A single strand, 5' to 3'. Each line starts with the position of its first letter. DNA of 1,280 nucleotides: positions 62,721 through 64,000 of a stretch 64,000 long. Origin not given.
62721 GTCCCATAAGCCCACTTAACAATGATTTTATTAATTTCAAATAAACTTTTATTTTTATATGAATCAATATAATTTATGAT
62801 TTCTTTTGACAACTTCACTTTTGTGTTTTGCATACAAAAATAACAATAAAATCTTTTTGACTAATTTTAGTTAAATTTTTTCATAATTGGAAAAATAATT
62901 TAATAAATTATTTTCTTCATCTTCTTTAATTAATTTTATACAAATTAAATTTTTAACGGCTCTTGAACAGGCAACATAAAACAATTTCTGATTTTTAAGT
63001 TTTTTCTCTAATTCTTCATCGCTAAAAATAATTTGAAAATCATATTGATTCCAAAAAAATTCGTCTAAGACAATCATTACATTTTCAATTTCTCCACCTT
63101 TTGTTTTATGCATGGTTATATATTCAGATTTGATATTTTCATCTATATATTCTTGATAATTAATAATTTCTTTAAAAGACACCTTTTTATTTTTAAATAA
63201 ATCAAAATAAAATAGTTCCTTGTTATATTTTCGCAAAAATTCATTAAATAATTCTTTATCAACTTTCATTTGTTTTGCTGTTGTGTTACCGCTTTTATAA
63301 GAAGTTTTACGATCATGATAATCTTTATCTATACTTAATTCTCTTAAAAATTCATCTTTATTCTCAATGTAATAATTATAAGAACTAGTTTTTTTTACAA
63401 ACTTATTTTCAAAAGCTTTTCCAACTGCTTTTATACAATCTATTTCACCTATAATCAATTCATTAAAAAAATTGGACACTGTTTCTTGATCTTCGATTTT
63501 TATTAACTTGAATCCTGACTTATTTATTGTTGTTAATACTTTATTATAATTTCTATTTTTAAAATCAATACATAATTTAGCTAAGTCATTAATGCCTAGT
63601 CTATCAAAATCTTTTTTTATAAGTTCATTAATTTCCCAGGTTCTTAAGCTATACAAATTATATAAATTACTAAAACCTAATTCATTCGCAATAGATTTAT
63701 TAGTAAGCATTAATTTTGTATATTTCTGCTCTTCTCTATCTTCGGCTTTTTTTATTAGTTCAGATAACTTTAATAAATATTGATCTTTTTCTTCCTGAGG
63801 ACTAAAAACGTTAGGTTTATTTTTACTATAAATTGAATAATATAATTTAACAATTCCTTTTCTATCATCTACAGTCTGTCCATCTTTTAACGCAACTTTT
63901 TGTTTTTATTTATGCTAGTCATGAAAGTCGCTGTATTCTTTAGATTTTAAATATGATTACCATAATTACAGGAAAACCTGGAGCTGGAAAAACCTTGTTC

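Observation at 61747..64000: Candidate undescribed defence-type module: UvrD-C-terminal-like protein + ParB/Srx-like nuclease-domain protein + membrane-anchored protein, divergent from a P-loop NTPase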

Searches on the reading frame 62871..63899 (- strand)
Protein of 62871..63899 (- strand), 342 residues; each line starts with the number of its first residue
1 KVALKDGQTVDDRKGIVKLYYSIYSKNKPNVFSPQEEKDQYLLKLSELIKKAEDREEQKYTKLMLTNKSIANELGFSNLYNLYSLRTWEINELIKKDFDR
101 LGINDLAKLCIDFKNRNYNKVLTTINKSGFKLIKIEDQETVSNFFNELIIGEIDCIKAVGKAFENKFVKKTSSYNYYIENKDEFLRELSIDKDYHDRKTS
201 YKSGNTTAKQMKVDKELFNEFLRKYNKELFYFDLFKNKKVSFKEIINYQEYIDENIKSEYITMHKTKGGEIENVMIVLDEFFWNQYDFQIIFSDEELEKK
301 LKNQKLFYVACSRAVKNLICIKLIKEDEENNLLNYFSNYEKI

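Call 5: search_protein_families(library=pfam, proteins=[window:62871-63710:-, window:62871-63899:-], max_evalue=1)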
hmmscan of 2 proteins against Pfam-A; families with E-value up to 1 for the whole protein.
window:62871-63710:- (279 aa): 3 families
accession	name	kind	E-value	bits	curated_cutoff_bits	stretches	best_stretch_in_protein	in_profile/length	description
PF13361.12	UvrD_C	-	0.00032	20.7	25.6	1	44-258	136-346/350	UvrD-like helicase C-terminal domain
PF13538.12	UvrD_C_2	-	0.0016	18.7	27.4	0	198-214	5-21/52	UvrD-like helicase C-terminal domain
PF01443.25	Viral_helicase1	-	0.019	15.2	21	1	194-256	176-225/228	Viral superfamily 1 RNA helicase core domain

window:62871-63899:- (342 aa): 3 families
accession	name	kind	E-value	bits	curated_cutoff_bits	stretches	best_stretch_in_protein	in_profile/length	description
PF13538.12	UvrD_C_2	-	0.0026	18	27.4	1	261-280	5-24/52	UvrD-like helicase C-terminal domain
PF01443.25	Viral_helicase1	-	0.031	14.5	21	1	257-319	176-225/228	Viral superfamily 1 RNA helicase core domain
PF13545.12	HTH_Crp_2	-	0.13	12.7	27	1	41-109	6-67/70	Crp-like helix-turn-helix domain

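Call 6: search_protein_families(library=padloc, proteins=[window:62871-63710:-, window:62871-63899:-], max_evalue=1)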
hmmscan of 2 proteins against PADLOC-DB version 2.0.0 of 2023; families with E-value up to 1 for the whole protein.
window:62871-63710:- (279 aa): 12 families
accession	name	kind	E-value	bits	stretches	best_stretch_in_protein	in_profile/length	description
PDLC00125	GajB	-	3.9e-79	265.1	1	1-279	383-665/669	UrvD helicase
PDLC00135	GajB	-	6.6e-26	89.3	1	1-263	315-583/603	UrvD helicase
PDLC00113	GajB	-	2.5e-20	70.6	1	1-258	324-551/579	UrvD helicase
PDLC00115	GajB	-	4.4e-18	63.3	1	150-257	408-510/537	UrvD helicase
PDLC00128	GajB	-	1.6e-11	41.6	1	1-261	398-663/685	UrvD helicase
PDLC00143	GajB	-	5.6e-10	36.4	1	177-258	509-603/632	UrvD helicase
PDLC00111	GajB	-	4.9e-09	33.4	1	176-259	502-598/625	UrvD helicase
PDLC00137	GajB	-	1e-08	32.4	1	2-267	408-670/679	UrvD helicase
PDLC00104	GajB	-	0.00057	16.7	1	198-258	507-562/574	UrvD helicase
PDLC00112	GajB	-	0.0026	14.5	1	193-258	493-555/581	UrvD helicase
PDLC00130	GajB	-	0.0027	14.1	1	196-258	510-567/589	UrvD helicase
PDLC00136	GajB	-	0.0042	14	1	194-258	486-546/570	UrvD helicase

window:62871-63899:- (342 aa): 12 families
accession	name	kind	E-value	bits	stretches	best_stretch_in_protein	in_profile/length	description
PDLC00125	GajB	-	1.3e-94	316.3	1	2-342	318-665/669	UrvD helicase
PDLC00135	GajB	-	2.5e-28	97.3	1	14-326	276-583/603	UrvD helicase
PDLC00113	GajB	-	1.6e-22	77.8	1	34-321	293-551/579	UrvD helicase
PDLC00115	GajB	-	2.9e-19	67.2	2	213-320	408-510/537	UrvD helicase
PDLC00128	GajB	-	1.4e-14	51.8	1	11-324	358-663/685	UrvD helicase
PDLC00143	GajB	-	2.3e-11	41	1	239-321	508-603/632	UrvD helicase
PDLC00137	GajB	-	9e-11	39.2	1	36-330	375-670/679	UrvD helicase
PDLC00111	GajB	-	7e-10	36.2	1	12-322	295-598/625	UrvD helicase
PDLC00104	GajB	-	0.00078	16.3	1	261-321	507-562/574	UrvD helicase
PDLC00112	GajB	-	0.0036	14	1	257-321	494-555/581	UrvD helicase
PDLC00130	GajB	-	0.0042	13.4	1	259-321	510-567/589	UrvD helicase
PDLC00136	GajB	-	0.0059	13.5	1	257-321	486-546/570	UrvD helicase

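Call 7: find_encoding_contigs(protein=window:62871-63710:-, flank=10000, max_places=6)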
Protein window:62871-63710:- (279 aa): no gene with exactly this product is on record in the collection.

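Call 10: search_protein_families(library=ncbifam, proteins=[window:62871-63899:-], max_evalue=1)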
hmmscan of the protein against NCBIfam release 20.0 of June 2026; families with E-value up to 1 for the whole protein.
window:62871-63899:- (342 aa): 0 families

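Call 11: search_protein_families(library=phrogs, proteins=[window:62871-63899:-], max_evalue=1)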
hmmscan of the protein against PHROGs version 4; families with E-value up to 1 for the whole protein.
window:62871-63899:- (342 aa): 1 family
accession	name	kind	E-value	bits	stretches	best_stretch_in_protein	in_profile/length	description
phrog_1967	-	DNA, RNA and nucleotide metabolism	5.6e-08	32.8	1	146-329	497-675/776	DNA helicase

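Call 28: find_homologous_proteins(query=window:62871-63899:-, max_evalue=1e-10)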
Query window:62871-63899:- (342 aa): 33 proteins with E <= 1e-10 among 5050 candidates.
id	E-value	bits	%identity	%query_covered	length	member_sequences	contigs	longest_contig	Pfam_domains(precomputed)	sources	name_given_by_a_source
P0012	7.1e-174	596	100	82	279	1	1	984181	-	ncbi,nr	ncbi:MAG: hypothetical protein L3J07_02575 [Candidatus Magasanikbacteria bacterium]|nr:hypothetical 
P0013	2.1e-81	292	47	97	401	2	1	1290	-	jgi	jgi:DNA helicase-2/ATP-dependent DNA helicase PcrA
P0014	2.4e-76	275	44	98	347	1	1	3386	-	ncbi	ncbi:MAG: ATP-dependent helicase, partial [Bacteroidota bacterium]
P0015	9.5e-75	270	45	100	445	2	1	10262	PF01443.25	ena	-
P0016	8.6e-74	267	44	99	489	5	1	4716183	PF00580.28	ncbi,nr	ncbi:DNA helicase-2/ATP-dependent DNA helicase PcrA [Chryseobacterium ginsenosidimutans]|nr:DNA heli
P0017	5.2e-73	264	44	99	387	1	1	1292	-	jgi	jgi:DNA helicase-2/ATP-dependent DNA helicase PcrA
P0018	3.3e-72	262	44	99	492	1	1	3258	PF01443.25,PF00580.28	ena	-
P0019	4.4e-72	261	47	89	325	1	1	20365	-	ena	-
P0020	1.6e-71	259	45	97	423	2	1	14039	-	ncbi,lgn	-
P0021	8.0e-59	218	42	83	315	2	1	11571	PF13361.13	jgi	-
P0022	8.3e-59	218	42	81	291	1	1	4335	-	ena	-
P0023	1.1e-56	211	40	100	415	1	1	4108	-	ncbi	-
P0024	7.0e-56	208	41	81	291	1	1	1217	-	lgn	-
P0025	1.2e-54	204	38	98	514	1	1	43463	PF01443.25,PF00580.28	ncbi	-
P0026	5.0e-54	202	42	80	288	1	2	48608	-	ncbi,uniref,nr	ncbi:hypothetical protein [Maribacter aquivivus]|uniref:hypothetical protein n=1 Tax=Maribacter aqui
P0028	1.3e-53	201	44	82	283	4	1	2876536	-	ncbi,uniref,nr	ncbi:hypothetical protein Sdiek1_1566 [Sulfurospirillum diekertiae]|uniref:DNA helicase n=1 Tax=Sulf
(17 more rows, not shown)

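Call 29: find_encoding_contigs(protein=P0028, flank=8000, max_places=2)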
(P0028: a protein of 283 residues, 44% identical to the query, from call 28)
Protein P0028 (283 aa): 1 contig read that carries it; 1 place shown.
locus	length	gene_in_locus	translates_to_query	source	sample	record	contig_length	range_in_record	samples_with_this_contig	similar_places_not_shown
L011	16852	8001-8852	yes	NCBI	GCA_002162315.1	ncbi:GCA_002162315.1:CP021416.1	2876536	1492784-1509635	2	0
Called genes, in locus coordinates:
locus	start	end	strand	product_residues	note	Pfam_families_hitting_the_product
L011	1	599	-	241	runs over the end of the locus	PF04376:ATE_N, PF04377:ATE_C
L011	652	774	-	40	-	-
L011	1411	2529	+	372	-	PF00149:Metallophos, PF12850:Metallophos_2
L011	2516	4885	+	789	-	PF02463:SMC_N, PF13175:AAA_15 (faint), PF13304:AAA_21 (faint), PF13476:AAA_23, PF13555:AAA_29 (weak), PF13558:SbcC_Walker_B (faint)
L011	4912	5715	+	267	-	PF13175:AAA_15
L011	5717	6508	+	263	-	PF13175:AAA_15, PF13304:AAA_21 (weak), PF20469:OLD-like_TOPRIM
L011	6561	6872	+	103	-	-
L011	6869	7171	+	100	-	PF00580:UvrD-helicase, PF13086:AAA_11, PF13604:AAA_30, PF13245:AAA_19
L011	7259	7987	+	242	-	PF00580:UvrD-helicase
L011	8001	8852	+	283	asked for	-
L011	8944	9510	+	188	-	-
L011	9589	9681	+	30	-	-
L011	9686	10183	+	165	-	-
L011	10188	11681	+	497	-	PF11074:DUF2779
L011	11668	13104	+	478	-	PF01966:HD (weak), PF13286:HD_assoc (weak)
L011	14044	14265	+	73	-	-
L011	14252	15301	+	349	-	PF03573:OprD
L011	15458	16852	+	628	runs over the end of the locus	PF02743:dCache_1 (weak), PF00672:HAMP, PF00015:MCPsignal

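Call 30: find_encoding_contigs(protein=P0026, flank=8000, max_places=2)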
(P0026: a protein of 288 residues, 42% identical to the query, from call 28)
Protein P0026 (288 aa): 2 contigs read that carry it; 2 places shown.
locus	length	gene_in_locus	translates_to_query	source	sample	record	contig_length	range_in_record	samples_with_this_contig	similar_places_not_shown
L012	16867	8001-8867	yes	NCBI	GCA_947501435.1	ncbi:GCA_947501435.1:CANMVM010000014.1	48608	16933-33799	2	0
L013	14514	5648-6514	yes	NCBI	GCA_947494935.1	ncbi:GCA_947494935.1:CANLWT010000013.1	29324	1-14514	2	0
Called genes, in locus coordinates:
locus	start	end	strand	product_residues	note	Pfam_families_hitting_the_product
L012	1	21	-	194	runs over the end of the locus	PF02381:MraZ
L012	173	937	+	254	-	PF00561:Abhydrolase_1, PF12697:Abhydrolase_6, PF12146:Hydrolase_4, PF00561:Abhydrolase_1 (weak)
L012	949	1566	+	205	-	PF00009:GTP_EFTU (faint), PF01926:MMR_HSR1, PF02421:FeoB_N (weak), PF03193:RsgA_GTPase (faint)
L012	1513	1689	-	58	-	-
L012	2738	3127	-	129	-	-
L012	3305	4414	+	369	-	PF00561:Abhydrolase_1, PF12146:Hydrolase_4 (weak)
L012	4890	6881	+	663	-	PF13175:AAA_15, PF13304:AAA_21 (weak), PF20469:OLD-like_TOPRIM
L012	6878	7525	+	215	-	PF00580:UvrD-helicase, PF13245:AAA_19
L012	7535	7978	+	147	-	PF00580:UvrD-helicase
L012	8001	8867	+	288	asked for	-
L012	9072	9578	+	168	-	-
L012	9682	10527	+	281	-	PF00578:AhpC-TSA, PF08534:Redoxin, PF13905:Thioredoxin_8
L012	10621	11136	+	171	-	PF01551:Peptidase_M23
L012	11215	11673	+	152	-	PF11042:DUF2750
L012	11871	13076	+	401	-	PF16410:DUF5018 (weak)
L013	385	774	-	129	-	-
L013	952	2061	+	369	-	PF00561:Abhydrolase_1, PF12146:Hydrolase_4 (weak)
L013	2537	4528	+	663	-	PF13175:AAA_15, PF13304:AAA_21 (weak), PF20469:OLD-like_TOPRIM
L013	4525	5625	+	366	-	PF00580:UvrD-helicase, PF13245:AAA_19, PF13604:AAA_30 (faint), PF01443:Viral_helicase1 (faint)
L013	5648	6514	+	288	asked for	-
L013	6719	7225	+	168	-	-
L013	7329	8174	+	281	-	PF00578:AhpC-TSA, PF08534:Redoxin, PF13905:Thioredoxin_8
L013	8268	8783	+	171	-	PF01551:Peptidase_M23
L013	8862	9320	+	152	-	PF11042:DUF2750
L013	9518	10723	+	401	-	PF16410:DUF5018 (weak)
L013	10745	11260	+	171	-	-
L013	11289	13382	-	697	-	PF13648:Lipocalin_4 (weak)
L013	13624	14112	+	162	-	PF06414:Zeta_toxin, PF13238:AAA_18, PF13671:AAA_33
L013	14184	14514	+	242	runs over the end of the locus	PF06167:Peptidase_M90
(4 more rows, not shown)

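Call 62: search_solved_structures(query=window:62871-63899:-, max_evalue=1, show_alignments=1)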
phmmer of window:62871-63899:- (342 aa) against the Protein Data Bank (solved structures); distinct sequences matched with E-value up to 1: 0.

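Call 79: find_encoding_contigs(protein=P0019, flank=8000, max_places=3)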
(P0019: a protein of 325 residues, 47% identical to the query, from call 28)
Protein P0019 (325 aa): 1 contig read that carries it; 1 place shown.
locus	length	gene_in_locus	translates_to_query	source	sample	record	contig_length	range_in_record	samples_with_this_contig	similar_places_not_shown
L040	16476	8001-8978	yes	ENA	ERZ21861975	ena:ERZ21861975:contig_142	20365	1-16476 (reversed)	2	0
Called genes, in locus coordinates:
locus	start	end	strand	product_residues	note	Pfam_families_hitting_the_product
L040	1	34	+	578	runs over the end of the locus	PF13195:DUF4011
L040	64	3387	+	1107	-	PF01443:Viral_helicase1 (faint), PF13086:AAA_11, PF13245:AAA_19 (faint), PF13604:AAA_30 (faint), PF13086:AAA_11, PF13087:AAA_12, PF18741:MTES_1575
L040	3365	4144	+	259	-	PF11784:DUF3320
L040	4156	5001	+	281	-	PF00929:RNase_T, PF16473:Rv2179c-like (weak), PF00533:BRCT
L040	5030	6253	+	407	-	PF13175:AAA_15, PF13304:AAA_21 (weak)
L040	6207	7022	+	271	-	PF20469:OLD-like_TOPRIM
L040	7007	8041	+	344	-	PF00580:UvrD-helicase, PF04851:ResIII (weak), PF13086:AAA_11, PF13245:AAA_19, PF13604:AAA_30 (weak), PF01443:Viral_helicase1 (faint)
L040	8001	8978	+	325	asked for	-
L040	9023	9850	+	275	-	PF00149:Metallophos, PF12850:Metallophos_2 (weak)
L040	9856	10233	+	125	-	-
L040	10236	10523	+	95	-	PF02463:SMC_N (weak), PF13476:AAA_23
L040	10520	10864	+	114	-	-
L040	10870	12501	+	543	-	-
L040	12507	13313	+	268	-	PF02463:SMC_N, PF13558:SbcC_Walker_B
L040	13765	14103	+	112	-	-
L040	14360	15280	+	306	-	PF08401:ArdcN, PF18818:MPTase-PolyVal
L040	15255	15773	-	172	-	PF01381:HTH_3 (weak), PF13443:HTH_26 (weak)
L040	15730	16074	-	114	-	PF09907:HigB_toxin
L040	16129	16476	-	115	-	?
